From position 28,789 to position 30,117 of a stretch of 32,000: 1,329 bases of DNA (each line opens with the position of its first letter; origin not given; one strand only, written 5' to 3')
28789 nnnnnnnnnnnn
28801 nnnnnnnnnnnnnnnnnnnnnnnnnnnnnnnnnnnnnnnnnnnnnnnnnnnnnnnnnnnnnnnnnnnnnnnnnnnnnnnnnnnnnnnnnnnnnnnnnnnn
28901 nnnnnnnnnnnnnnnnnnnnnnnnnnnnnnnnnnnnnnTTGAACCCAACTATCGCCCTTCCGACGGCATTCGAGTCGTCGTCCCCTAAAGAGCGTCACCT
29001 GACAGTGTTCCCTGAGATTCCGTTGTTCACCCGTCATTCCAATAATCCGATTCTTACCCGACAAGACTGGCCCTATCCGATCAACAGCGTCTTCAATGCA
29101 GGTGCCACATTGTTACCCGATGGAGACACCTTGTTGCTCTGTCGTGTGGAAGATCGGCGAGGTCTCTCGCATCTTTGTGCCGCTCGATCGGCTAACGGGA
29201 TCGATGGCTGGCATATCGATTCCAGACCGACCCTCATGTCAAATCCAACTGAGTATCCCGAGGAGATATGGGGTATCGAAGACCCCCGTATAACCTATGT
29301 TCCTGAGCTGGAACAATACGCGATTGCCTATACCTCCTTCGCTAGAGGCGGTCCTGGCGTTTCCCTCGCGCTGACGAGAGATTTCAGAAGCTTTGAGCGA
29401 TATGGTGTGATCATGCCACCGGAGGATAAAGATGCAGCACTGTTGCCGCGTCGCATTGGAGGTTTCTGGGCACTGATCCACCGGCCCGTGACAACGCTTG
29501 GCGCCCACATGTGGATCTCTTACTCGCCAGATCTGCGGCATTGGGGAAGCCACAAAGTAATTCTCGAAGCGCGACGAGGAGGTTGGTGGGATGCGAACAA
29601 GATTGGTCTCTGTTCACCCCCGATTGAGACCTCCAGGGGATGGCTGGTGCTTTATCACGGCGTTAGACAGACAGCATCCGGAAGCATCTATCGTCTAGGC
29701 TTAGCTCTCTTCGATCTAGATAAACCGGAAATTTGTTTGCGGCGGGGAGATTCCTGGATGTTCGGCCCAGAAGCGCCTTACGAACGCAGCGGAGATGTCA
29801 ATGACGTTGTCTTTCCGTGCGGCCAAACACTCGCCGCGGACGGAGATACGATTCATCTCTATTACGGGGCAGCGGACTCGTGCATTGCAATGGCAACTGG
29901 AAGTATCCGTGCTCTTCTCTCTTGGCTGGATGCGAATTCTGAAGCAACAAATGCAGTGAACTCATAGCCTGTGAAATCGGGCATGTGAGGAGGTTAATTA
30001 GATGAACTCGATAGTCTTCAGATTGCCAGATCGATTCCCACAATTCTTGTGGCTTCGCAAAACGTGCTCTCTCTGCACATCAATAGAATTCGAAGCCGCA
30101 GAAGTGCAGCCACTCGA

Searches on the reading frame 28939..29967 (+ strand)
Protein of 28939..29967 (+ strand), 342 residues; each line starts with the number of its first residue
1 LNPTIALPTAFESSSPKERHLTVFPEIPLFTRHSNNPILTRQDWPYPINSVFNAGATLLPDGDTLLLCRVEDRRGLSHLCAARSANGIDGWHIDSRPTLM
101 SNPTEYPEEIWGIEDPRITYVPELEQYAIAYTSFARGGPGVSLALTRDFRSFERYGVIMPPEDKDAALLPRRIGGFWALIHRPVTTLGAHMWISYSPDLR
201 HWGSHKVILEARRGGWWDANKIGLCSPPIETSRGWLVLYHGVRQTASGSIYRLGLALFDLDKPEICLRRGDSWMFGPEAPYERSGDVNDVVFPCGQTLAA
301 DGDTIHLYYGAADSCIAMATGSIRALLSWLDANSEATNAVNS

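Call 7: search_protein_families(library=pfam, proteins=[window:28939-29967:+])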
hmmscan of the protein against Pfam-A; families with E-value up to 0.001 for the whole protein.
window:28939-29967:+ (342 aa): 1 family
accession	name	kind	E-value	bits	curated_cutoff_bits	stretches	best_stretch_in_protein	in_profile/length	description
PF04041.19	Glyco_hydro_130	-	1.8e-47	162.3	26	1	80-331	70-319/320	beta-1,4-mannooligosaccharide phosphorylase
